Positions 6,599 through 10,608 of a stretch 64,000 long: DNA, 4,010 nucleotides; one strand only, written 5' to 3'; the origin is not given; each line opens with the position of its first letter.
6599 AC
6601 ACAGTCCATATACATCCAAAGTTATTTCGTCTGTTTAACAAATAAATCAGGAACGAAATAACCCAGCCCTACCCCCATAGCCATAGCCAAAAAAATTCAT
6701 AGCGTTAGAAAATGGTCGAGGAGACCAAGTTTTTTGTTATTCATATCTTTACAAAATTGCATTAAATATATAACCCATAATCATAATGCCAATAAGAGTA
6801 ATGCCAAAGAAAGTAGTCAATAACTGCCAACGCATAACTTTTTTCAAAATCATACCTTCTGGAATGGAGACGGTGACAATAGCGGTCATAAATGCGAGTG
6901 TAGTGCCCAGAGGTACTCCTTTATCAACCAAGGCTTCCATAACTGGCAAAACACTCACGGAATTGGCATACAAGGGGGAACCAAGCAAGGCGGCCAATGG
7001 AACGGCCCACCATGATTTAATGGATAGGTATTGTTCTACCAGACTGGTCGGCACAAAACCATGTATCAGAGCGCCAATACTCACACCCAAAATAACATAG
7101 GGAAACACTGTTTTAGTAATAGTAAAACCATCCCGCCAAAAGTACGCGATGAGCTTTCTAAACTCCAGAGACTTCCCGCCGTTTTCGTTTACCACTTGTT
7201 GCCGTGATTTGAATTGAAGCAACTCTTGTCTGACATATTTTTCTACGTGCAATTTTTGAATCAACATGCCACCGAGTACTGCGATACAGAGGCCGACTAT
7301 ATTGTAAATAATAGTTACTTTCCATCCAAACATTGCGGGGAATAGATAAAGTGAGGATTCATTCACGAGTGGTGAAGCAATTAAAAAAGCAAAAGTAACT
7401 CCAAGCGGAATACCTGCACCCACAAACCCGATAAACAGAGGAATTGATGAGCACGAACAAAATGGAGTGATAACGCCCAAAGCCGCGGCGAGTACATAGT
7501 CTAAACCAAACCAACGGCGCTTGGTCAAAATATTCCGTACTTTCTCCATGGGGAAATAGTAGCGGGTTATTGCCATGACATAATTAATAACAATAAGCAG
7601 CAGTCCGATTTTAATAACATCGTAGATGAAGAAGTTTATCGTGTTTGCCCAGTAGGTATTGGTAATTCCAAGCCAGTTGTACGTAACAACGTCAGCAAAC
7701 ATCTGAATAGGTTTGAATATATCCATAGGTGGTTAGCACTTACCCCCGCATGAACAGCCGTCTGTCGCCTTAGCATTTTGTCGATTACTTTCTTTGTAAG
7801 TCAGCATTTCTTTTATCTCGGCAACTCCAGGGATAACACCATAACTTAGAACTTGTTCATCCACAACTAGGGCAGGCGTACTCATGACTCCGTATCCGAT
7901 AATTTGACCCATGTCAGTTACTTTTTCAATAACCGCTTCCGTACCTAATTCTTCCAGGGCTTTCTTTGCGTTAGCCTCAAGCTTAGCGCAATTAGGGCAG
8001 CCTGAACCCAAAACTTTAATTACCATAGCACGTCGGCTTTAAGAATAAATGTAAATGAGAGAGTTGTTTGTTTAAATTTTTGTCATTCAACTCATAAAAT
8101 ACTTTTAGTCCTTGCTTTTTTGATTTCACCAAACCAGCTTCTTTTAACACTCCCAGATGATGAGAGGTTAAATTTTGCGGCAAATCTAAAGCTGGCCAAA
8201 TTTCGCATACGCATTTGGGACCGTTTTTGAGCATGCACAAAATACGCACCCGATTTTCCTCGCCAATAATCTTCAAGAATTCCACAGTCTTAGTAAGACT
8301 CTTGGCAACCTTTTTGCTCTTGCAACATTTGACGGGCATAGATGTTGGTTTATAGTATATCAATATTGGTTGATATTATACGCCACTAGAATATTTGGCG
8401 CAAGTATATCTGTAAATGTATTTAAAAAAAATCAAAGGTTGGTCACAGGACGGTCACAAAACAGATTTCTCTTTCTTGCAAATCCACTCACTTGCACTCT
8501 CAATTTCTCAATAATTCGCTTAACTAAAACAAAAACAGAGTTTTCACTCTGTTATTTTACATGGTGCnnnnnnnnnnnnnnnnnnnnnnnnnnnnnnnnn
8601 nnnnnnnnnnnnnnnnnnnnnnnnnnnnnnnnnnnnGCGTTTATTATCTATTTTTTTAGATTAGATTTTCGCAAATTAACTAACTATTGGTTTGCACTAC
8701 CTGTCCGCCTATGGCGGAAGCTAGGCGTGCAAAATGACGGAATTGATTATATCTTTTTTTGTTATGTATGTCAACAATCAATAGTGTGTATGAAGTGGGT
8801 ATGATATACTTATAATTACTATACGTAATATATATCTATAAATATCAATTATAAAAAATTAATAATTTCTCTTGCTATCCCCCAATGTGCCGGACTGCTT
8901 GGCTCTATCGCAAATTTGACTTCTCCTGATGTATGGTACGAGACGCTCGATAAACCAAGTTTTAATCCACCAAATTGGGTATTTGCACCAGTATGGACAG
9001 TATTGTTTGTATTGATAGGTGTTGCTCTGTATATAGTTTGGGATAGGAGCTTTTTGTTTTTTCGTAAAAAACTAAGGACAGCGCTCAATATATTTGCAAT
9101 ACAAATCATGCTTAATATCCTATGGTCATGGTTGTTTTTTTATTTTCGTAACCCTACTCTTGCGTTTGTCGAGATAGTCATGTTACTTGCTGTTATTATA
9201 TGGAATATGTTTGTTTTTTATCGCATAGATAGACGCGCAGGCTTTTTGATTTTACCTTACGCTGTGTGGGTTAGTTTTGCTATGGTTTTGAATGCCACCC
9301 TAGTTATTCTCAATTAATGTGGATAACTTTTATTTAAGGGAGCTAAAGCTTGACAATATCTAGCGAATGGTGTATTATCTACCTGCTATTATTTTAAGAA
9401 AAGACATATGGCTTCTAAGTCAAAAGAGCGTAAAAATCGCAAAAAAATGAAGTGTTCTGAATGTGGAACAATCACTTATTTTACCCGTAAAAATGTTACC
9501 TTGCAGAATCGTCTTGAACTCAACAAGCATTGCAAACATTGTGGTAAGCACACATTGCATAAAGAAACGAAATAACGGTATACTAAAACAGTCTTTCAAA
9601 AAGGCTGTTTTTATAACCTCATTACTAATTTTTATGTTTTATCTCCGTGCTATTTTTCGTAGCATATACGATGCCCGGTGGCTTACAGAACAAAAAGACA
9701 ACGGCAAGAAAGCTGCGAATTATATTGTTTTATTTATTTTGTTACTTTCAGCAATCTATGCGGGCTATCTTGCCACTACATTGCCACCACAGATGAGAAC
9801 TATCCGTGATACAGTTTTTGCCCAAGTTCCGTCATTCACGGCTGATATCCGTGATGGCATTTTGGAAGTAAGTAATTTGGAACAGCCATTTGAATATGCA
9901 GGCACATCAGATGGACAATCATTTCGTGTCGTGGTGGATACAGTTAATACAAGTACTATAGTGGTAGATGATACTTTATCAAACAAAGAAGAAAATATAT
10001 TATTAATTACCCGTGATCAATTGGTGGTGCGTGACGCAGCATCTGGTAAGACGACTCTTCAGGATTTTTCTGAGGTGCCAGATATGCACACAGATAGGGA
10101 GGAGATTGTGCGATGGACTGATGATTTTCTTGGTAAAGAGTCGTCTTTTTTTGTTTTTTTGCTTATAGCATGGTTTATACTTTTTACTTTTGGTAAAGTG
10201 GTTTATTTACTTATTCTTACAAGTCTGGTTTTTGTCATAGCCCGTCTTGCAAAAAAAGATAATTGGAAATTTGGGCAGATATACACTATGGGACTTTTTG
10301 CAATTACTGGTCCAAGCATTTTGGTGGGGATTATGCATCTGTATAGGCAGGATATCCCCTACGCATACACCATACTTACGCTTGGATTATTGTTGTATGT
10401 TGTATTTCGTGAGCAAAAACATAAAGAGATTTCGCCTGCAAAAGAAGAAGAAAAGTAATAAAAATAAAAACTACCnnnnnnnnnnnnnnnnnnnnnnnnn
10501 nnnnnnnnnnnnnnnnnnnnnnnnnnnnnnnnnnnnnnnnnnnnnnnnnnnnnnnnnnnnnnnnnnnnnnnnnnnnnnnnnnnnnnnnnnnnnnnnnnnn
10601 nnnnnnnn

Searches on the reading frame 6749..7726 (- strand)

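Call 66: search_protein_families(library=pfam, proteins=[window:6749-7726:-], max_evalue=0.00001)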
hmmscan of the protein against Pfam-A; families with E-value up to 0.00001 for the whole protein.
window:6749-7726:- (325 aa): 1 family
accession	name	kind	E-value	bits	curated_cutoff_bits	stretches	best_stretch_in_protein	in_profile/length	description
PF03773.19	ArsP_1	-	1.1e-59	202.4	32.3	1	26-322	2-293/294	Predicted permease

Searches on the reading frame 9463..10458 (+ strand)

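Call 66: search_protein_families(library=pfam, proteins=[window:9463-10458:+], max_evalue=0.00001)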
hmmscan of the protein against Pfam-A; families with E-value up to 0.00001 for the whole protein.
window:9463-10458:+ (331 aa): 1 family
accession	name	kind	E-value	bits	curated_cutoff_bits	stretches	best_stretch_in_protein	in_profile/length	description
PF06691.16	DUF1189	-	5.3e-27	95.3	28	1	67-315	7-242/244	Protein of unknown function (DUF1189)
